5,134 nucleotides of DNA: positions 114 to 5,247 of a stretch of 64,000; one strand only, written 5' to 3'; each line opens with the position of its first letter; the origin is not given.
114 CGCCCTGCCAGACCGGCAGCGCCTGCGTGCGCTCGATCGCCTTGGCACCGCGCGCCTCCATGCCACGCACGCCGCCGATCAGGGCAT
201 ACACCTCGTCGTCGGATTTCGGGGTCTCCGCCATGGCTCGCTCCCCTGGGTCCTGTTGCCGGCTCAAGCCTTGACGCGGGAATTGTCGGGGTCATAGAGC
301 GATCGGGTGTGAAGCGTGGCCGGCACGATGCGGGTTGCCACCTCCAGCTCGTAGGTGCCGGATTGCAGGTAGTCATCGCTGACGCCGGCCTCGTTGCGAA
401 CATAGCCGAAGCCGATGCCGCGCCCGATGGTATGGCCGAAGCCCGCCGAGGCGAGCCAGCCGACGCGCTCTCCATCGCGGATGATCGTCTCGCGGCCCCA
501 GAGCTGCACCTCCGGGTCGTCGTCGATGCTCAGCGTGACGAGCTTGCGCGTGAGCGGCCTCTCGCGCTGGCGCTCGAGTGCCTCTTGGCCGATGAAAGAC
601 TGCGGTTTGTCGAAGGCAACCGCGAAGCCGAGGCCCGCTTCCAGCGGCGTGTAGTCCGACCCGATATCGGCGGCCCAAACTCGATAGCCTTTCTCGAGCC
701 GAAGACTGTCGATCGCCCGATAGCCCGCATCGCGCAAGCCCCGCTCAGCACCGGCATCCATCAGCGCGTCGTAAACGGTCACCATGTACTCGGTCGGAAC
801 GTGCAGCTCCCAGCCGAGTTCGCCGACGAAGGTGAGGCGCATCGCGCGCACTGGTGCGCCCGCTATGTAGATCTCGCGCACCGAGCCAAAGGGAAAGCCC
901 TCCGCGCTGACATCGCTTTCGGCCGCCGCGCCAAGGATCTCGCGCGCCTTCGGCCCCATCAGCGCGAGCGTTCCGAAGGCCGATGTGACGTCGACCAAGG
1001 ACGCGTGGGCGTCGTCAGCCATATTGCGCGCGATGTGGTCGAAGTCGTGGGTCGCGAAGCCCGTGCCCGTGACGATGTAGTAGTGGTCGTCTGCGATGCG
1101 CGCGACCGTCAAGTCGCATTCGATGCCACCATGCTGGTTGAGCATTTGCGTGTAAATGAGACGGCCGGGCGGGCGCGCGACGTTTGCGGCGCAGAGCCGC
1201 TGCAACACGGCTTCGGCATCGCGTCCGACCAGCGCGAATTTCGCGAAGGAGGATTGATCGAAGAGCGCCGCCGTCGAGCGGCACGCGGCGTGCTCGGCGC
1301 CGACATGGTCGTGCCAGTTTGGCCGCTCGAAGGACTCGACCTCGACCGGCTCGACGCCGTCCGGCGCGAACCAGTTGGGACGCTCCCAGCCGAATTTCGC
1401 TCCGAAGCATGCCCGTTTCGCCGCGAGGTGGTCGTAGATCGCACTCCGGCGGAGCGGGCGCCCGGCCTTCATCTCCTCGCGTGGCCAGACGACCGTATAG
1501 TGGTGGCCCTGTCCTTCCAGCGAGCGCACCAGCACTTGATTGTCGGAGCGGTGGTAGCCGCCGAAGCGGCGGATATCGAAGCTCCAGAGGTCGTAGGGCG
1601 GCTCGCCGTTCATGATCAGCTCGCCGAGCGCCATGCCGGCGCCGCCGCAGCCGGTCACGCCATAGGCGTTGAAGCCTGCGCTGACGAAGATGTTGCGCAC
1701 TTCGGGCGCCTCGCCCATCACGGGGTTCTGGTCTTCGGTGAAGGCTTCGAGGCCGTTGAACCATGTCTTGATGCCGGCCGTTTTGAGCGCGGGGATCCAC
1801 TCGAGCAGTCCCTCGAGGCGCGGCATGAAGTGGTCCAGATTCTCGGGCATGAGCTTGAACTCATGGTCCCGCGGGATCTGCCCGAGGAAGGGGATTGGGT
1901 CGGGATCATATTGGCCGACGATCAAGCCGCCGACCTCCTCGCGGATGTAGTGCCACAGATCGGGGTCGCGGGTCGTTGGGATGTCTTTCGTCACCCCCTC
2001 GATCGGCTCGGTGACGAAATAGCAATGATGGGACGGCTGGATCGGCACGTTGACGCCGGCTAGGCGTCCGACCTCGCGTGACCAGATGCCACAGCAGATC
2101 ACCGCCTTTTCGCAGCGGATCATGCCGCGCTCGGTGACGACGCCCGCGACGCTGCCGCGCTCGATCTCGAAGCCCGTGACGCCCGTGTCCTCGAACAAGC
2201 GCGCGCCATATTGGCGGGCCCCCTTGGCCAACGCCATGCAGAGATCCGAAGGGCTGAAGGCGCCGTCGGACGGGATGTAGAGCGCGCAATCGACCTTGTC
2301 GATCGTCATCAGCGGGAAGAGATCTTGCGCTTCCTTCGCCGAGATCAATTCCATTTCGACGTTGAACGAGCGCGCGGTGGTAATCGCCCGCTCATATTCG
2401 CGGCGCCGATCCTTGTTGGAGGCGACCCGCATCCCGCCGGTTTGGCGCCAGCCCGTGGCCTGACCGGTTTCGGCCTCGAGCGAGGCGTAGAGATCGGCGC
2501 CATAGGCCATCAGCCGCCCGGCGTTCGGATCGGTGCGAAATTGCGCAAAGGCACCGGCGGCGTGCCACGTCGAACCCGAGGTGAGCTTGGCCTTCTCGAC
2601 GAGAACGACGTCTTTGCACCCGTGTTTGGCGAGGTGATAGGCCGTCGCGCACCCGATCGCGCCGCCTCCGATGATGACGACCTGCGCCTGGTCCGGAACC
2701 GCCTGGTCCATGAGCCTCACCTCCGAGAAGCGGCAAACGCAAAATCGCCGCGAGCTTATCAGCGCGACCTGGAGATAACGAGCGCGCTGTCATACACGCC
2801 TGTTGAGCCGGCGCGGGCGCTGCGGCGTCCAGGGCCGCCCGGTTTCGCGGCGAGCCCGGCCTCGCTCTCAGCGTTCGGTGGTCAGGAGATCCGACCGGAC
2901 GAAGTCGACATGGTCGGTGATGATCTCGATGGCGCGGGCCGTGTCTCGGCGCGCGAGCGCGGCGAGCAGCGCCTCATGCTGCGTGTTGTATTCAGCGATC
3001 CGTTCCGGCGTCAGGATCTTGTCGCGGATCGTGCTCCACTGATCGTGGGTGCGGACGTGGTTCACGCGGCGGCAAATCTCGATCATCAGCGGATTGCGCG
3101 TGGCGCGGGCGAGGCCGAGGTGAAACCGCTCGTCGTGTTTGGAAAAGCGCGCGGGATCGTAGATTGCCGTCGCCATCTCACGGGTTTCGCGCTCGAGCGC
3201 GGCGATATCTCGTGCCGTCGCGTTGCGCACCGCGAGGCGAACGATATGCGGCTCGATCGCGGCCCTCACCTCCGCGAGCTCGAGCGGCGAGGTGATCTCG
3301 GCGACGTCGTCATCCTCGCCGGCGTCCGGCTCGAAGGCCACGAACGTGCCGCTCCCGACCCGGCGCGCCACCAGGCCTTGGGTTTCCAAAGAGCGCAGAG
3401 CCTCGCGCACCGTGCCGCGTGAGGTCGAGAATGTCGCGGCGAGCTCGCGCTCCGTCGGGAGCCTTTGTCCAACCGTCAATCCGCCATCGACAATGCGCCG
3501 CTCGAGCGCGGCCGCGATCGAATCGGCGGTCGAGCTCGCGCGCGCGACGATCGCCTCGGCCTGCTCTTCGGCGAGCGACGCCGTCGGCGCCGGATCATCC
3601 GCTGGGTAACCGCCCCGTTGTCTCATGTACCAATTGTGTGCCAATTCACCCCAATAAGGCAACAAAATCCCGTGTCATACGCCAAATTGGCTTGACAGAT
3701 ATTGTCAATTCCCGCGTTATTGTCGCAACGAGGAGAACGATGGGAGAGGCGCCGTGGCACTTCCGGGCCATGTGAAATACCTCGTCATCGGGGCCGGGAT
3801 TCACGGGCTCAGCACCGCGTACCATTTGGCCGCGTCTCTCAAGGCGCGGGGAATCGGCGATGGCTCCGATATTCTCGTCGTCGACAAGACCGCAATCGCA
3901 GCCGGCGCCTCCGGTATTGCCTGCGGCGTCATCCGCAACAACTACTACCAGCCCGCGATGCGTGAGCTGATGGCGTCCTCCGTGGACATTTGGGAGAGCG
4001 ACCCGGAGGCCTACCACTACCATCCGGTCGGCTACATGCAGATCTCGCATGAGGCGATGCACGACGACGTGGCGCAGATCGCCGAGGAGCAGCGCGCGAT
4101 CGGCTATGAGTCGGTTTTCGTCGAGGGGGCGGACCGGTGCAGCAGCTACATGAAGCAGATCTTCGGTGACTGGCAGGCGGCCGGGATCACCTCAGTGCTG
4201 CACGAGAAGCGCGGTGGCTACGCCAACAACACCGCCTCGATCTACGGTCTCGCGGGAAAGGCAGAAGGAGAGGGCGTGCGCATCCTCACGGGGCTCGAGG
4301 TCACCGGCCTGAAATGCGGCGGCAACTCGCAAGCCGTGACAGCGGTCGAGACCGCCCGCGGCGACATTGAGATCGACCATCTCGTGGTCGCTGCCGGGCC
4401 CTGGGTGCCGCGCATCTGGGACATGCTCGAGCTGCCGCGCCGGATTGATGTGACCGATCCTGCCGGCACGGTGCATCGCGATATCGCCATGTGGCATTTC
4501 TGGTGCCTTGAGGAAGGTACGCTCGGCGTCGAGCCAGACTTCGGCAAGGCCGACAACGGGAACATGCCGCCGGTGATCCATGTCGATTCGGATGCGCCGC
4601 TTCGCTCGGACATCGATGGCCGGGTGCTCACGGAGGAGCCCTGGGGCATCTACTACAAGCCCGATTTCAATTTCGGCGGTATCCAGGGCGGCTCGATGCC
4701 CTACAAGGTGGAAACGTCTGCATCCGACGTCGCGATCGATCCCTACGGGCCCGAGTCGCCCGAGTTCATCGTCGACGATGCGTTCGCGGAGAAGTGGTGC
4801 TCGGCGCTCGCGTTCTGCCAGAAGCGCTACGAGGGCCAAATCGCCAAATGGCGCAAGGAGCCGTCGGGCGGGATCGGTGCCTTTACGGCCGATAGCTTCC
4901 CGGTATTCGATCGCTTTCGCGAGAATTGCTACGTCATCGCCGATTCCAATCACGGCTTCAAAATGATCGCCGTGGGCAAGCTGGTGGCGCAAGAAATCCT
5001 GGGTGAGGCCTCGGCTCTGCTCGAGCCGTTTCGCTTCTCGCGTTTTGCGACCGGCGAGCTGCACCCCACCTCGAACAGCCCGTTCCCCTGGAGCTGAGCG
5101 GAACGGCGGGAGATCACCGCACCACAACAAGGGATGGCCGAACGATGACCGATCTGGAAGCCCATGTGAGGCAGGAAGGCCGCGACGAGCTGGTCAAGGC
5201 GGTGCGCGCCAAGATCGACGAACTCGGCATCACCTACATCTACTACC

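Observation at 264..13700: Candidate composite island for DMF / methylated-amine catabolism: DMFase-beta-like gene fused to a gmaS-mgsABC-like N-methylglutamate module and DMGDH-family oxidases under a GntR regulator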

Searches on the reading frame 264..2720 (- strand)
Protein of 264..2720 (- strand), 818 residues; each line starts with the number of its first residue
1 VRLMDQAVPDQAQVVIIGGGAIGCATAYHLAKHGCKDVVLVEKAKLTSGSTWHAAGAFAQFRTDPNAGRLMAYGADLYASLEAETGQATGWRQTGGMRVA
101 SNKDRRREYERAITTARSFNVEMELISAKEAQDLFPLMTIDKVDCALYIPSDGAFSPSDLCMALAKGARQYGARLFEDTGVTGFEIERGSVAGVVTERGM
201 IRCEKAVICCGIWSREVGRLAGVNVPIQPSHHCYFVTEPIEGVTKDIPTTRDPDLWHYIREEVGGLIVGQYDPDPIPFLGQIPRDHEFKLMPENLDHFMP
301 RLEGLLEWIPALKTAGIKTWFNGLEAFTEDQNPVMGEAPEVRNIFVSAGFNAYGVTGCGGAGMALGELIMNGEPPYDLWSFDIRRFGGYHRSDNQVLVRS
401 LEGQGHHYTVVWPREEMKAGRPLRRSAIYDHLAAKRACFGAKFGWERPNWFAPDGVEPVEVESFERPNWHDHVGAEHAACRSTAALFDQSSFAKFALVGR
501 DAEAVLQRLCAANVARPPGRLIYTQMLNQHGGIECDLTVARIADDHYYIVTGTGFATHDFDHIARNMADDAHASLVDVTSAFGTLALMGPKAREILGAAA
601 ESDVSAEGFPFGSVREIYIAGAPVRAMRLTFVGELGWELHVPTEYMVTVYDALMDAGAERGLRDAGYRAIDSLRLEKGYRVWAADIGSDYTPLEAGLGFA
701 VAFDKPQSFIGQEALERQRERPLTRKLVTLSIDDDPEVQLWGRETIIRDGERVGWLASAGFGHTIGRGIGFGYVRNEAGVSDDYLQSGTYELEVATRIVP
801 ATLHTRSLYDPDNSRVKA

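Call 4: search_protein_families(library=pfam, proteins=[window:264-2720:-], max_evalue=0.01)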
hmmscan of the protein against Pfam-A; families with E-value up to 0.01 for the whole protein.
window:264-2720:- (818 aa): 16 families
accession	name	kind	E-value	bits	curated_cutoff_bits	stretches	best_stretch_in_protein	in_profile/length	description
PF01571.26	GCV_T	-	2.3e-78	263.4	25.6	1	429-700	2-255/255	Aminomethyltransferase folate-binding domain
PF01266.30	DAO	-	2e-70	238.6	27.9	1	14-368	2-353/353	FAD dependent oxidoreductase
PF16350.10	FAO_M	-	1.1e-18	67.6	27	1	371-426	1-56/56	FAD dependent oxidoreductase central domain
PF08669.17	GCV_T_C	-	4.2e-17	62.3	25.9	1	725-810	1-80/80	Glycine cleavage T-protein C-terminal barrel domain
PF00890.30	FAD_binding_2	-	1.5e-07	31.4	20.4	1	14-197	2-181/414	FAD binding domain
PF13450.12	NAD_binding_8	-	2.2e-06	28.3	21.9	1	16-50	1-36/68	NAD(P)-binding Rossmann-like domain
PF07992.20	Pyr_redox_2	-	1.8e-05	24.7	26.1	1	9-44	142-174/291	Pyridine nucleotide-disulphide oxidoreductase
PF13738.12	Pyr_redox_3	-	5.7e-05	22.9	30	1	15-47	1-33/305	Pyridine nucleotide-disulphide oxidoreductase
PF01494.25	FAD_binding_3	-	7.1e-05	22.6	22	1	12-48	2-37/349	FAD binding domain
PF03486.20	HI0933_like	-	0.00023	21.1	50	0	13-45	2-33/244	HI0933-like protein Rossmann domain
PF01946.23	Thi4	-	0.00046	19.9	26.2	1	12-59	18-65/235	Thi4 family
PF00070.33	Pyr_redox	-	0.00057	20.8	22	1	14-44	2-31/82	Pyridine nucleotide-disulphide oxidoreductase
PF04268.17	SoxG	-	0.0013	19.3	21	1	542-659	38-152/152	Sarcosine oxidase, gamma subunit family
PF02558.23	ApbA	-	0.0015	18.6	22.2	1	14-44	1-30/150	Ketopantoate reductase PanE/ApbA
PF00899.27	ThiF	-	0.0021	17.7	28.1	1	11-41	20-50/238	ThiF family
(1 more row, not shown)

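Call 5: search_protein_families(library=ncbifam, proteins=[window:264-2720:-], max_evalue=0.01)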
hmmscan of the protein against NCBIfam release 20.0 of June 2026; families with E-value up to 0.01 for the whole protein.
window:264-2720:- (818 aa): 60 families (the best 25 are shown)
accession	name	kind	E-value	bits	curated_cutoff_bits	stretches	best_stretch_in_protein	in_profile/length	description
TIGR01372.1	soxA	subfamily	2.8e-56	190.9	1164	1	421-817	605-995/996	sarcosine oxidase subunit alpha family protein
NF001567.0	PRK00389.1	subfamily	5.1e-53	180.3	300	1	459-806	20-350/359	glycine cleavage system aminomethyltransferase GcvT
NF053776.1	TmaoDeMthMsil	equivalog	1.4e-50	172.6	1100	1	475-818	420-763/763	trimethylamine N-oxide demethylase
TIGR00528.1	gcvT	equivalog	3.1e-46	158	235.85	1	460-778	19-334/362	glycine cleavage system aminomethyltransferase GcvT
NF010093.0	PRK13579.1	equivalog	1.1e-41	142.9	459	1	472-787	40-347/371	glycine cleavage system aminomethyltransferase GcvT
TIGR02352.1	thiamin_ThiO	equivalog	6.3e-35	120.9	250.8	1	14-229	1-222/351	glycine oxidase ThiO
TIGR01373.1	soxB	subfamily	4e-34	118.1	529.45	1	12-386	31-399/407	sarcosine oxidase subunit beta family protein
NF008425.0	PRK11259.1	equivalog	1.5e-28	99.9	257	1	11-231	4-220/377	N-methyl-L-tryptophan oxidase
TIGR01377.1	soxA_mon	subfamily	4.2e-26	91.6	479.65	1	14-387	3-376/381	amino oxidase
NF001933.0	PRK00711.1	subfamily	5.5e-26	91.5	383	3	69-242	110-284/429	D-amino acid dehydrogenase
TIGR03377.1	glycerol3P_GlpA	equivalog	5.8e-19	68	552.8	1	13-231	1-221/530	anaerobic glycerol-3-phosphate dehydrogenase subunit GlpA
NF009133.0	PRK12486.1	equivalog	2.8e-18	66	410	1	467-777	38-342/369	dimethylsulfoniopropionate demethylase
NF047633.1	SyrngDmethDesA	equivalog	6.9e-17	61.1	800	2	467-679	34-249/453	syringate O-demethylase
TIGR03364.1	HpnW_proposed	hypoth_equivalog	3.2e-14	52.8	285.1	1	13-211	2-194/365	TIGR03364 family FAD-dependent oxidoreductase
NF050086.1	pipecolate_AmaA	exception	1.3e-13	50.4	600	1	10-243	24-264/425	L-pipecolate oxidase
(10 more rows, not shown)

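Call 93: search_solved_structures(query=window:264-2720:-, max_evalue=1e-20)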
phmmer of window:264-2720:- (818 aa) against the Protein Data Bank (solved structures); distinct sequences matched with E-value up to 1e-20: 24.
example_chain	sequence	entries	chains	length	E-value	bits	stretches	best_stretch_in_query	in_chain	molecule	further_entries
5l46_A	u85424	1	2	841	3.6e-152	511.7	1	9-776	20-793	Dimethylglycine dehydrogenase, mitochondrial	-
4p9s_A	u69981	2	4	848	7.5e-151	507.3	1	9-803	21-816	Dimethylglycine dehydrogenase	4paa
4pab_A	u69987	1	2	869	5.3e-150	504.5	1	9-803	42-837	Dimethylglycine dehydrogenase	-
1pj5_A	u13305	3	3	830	2.3e-113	383.3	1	12-817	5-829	N,N-dimethylglycine oxidase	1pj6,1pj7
3gsi_A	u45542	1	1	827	4.5e-112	379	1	13-817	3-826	N,N-dimethylglycine oxidase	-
1y56_B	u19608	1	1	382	1.1e-44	156.1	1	8-386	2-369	sarcosine oxidase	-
1yx2_A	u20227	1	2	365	5.4e-39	137.3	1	457-779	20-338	Aminomethyltransferase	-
1woo_A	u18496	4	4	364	1.8e-36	129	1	455-782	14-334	Aminomethyltransferase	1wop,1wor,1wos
9q5a_A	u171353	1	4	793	1.6e-31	112.6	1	459-815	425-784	Trimethylamine N-oxide Demethylase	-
9q59_A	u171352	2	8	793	1.6e-31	112.6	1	459-815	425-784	trimethylamine N-oxide demethylase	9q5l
2gag_A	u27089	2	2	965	3.2e-27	98.4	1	450-815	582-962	heterotetrameric sarcosine oxidase alpha-subunit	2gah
4ysh_A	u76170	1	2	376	5.3e-27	97.6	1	13-387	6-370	Glycine oxidase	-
1v5v_A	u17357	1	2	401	2.7e-26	95.3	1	459-811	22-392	aminomethyltransferase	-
7cyx_A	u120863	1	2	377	2.2e-25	92.3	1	12-386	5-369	Glycine oxidase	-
1vrq_A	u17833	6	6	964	9e-25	90.3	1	422-814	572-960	Sarcosine oxidase alpha subunit | Subunit alpha of sarcosine oxidase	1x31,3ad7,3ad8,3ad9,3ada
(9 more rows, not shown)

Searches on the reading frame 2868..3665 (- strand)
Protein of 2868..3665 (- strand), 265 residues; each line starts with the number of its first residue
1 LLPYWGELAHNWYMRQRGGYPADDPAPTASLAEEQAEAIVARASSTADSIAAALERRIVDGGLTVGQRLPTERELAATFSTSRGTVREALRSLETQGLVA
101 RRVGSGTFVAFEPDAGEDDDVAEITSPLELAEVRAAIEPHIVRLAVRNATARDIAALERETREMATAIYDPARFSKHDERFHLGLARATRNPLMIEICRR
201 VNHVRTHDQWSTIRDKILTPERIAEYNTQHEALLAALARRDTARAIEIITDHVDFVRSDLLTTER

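Call 4: search_protein_families(library=pfam, proteins=[window:2868-3665:-], max_evalue=0.01)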
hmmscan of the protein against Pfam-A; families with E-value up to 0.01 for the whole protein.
window:2868-3665:- (265 aa): 8 families
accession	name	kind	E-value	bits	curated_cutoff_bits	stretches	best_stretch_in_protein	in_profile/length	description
PF07729.17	FCD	-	1.8e-25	90.2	24.3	1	129-254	1-124/125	FCD domain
PF00392.27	GntR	-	6.5e-23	80.6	27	1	47-109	2-64/64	Bacterial regulatory proteins, gntR family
PF14502.12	HTH_41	-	1.8e-06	27.7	25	1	65-108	2-47/48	Helix-turn-helix domain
PF01978.25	TrmB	-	0.00055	20.2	25.6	0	71-105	24-58/68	Sugar-specific transcriptional regulator TrmB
PF13545.12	HTH_Crp_2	-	0.0008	19.8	27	1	70-102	23-56/70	Crp-like helix-turn-helix domain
PF08220.18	HTH_DeoR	-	0.0029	17.8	21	1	74-104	19-49/57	DeoR-like helix-turn-helix domain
PF12802.13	MarR_2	-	0.003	18.1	27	1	73-102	24-53/61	MarR family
PF25213.1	HVO_A0261_N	-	0.0069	16.7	35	0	71-104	26-59/86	HVO_A0261 N-terminal domain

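Call 5: search_protein_families(library=ncbifam, proteins=[window:2868-3665:-], max_evalue=0.01)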
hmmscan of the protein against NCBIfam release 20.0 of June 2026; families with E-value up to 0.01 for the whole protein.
window:2868-3665:- (265 aa): 28 families (the best 25 are shown)
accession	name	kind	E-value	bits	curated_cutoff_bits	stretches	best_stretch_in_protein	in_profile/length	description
NF007741.0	PRK10421.1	equivalog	1.9e-28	99.5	311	1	43-260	5-233/262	transcriptional regulator LldR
NF008571.0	PRK11523.1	equivalog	4e-26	92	396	1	48-255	11-220/258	transcriptional regulator ExuR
NF007588.0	PRK10225.1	equivalog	6.6e-25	87.9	442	1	49-261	13-232/257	Uxu operon transcriptional regulator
NF007001.0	PRK09464.1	equivalog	3e-24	86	330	1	43-264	8-236/254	pyruvate dehydrogenase complex transcriptional repressor PdhR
NF003011.0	PRK03837.1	subfamily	6.6e-24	84.8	260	2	129-257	106-230/241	transcriptional regulator NanR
NF007442.0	PRK09990.1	equivalog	7.5e-22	78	301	1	43-263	8-238/256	transcriptional regulator GlcC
TIGR03338.1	phnR_burk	equivalog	3.3e-21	75.9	271.5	1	41-254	7-207/212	phosphonate utilization associated transcriptional regulator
TIGR02018.2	his_ut_repres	equivalog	9.9e-19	67.6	220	1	49-162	3-114/226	histidine utilization transcriptional repressor HutC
NF052290.2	MocR_like_YczR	exception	1.1e-15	57.4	487.4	1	43-156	17-132/458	MocR-like transcription factor YczR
TIGR02325.1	C_P_lyase_phnF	equivalog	1.5e-14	54.1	156.8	1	49-111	12-74/238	phosphonate metabolism transcriptional regulator PhnF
NF052441.1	TransRegRv0792c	equivalog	4.8e-14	52.2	400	1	35-130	5-101/260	Rv0792c family HTH-type transcriptional regulator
NF052286.1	ecto_TF_EhuR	exception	7.5e-14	51.1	480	1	48-133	14-101/458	MocR-like ectoine utilization transcription factor EhuR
NF052282.1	PLP_TF_PdxR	equivalog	3.3e-13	49.5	320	1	49-120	5-76/448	MocR-like pyridoxine biosynthesis transcription factor PdxR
TIGR02404.1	trehalos_R_Bsub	equivalog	3.6e-13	49.7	211.95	1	49-159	4-113/233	trehalose operon repressor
NF041547.1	GntR_LSA1692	equivalog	1.2e-12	48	275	1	48-110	4-66/233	GntR family transcriptional regulator, LSA1692 subfamily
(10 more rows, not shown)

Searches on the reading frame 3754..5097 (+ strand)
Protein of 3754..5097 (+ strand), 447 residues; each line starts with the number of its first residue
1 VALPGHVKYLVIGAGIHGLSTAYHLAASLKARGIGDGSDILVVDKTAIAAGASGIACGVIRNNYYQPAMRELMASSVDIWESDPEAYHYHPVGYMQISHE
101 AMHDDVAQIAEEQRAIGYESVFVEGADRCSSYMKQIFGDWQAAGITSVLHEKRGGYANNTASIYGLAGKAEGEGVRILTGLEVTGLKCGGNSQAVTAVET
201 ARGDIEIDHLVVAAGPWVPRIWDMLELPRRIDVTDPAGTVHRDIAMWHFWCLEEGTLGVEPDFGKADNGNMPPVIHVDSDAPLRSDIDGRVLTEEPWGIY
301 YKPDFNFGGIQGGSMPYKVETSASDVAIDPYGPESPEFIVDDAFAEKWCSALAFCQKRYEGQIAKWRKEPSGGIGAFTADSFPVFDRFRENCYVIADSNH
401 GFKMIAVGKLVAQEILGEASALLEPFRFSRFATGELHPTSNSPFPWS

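Call 4: search_protein_families(library=pfam, proteins=[window:3754-5097:+], max_evalue=0.01)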
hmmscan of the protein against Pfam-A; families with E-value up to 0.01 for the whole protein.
window:3754-5097:+ (447 aa): 3 families
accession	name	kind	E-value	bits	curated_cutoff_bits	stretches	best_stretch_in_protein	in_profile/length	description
PF01266.30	DAO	-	1.6e-35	123.7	27.9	1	9-226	2-214/353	FAD dependent oxidoreductase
PF13454.12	NAD_binding_9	-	0.0015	19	21.8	0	11-51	2-38/155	FAD-NAD(P)-binding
PF13450.12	NAD_binding_8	-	0.0044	17.7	21.9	0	11-51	1-33/68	NAD(P)-binding Rossmann-like domain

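Call 5: search_protein_families(library=ncbifam, proteins=[window:3754-5097:+], max_evalue=0.01)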
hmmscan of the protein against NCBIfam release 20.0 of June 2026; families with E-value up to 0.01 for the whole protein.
window:3754-5097:+ (447 aa): 13 families
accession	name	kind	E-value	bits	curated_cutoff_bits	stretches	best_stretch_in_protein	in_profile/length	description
TIGR01373.1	soxB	subfamily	6.2e-21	74.7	529.45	1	10-215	34-237/407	sarcosine oxidase subunit beta family protein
NF008425.0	PRK11259.1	equivalog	1e-14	54.3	257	1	8-228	6-215/377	N-methyl-L-tryptophan oxidase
TIGR01377.1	soxA_mon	subfamily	1.9e-11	43.4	479.65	1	10-226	4-208/381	amino oxidase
TIGR02352.1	thiamin_ThiO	equivalog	6.4e-11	41.9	250.8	1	10-230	2-219/351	glycine oxidase ThiO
NF050086.1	pipecolate_AmaA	exception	7e-10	38.1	600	2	142-222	164-241/425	L-pipecolate oxidase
NF001933.0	PRK00711.1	subfamily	3.3e-07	29.7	383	1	164-226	205-265/429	D-amino acid dehydrogenase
NF008726.1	PRK11728.1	equivalog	4.9e-05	22.3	299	1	8-228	2-212/389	L-2-hydroxyglutarate oxidase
NF009074.0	PRK12409.1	equivalog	0.00075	18.8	494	0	9-28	4-23/410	D-amino acid dehydrogenase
TIGR03197.1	MnmC_Cterm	equivalog_domain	0.0012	18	174.2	1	10-63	3-49/400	FAD-dependent 5-carboxymethylaminomethyl-2-thiouridine(34) oxidoreductase MnmC1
NF040813.1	pro_dh_Thprot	equivalog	0.002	17.3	600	0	9-65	2-49/362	D-proline dehydrogenase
TIGR04542.1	GMC_mycofac_2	equivalog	0.0041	16.2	400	1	131-215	143-224/425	mycofactocin system GMC family oxidoreductase MftG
NF005560.0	PRK07233.1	equivalog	0.0066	15.3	252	0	9-28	3-22/435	hypothetical protein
NF002480.1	PRK01747.1-1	equivalog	0.0076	14.7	540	0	8-82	250-319/645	bifunctional tRNA (5-methylaminomethyl-2-thiouridine)(34)-methyltransferase MnmC2/FAD-dependent 5-carboxymethylaminomethyl-2-thiouridine(34)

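Call 64: search_solved_structures(query=window:3754-5097:+, max_evalue=0.001)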
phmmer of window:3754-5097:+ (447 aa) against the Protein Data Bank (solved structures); distinct sequences matched with E-value up to 0.001: 6.
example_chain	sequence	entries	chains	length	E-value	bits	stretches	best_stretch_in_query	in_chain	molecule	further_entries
3ada_B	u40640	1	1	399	2e-11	46.7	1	10-213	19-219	SARCOSINE OXIDASE BETA SUBUNIT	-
1vrq_B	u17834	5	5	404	2.1e-11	46.6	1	10-213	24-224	Sarcosine oxidase beta subunit | Subunit beta of sarcosine oxidase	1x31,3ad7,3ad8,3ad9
2gag_B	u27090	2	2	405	7e-11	44.9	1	10-214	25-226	heterotetrameric sarcosine oxidase beta-subunit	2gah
1y56_B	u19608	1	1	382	1.4e-09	40.6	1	3-232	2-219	sarcosine oxidase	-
1pj5_A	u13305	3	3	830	0.00058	22.1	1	10-226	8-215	N,N-dimethylglycine oxidase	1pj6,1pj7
3gsi_A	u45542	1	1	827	0.00066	21.9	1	10-226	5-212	N,N-dimethylglycine oxidase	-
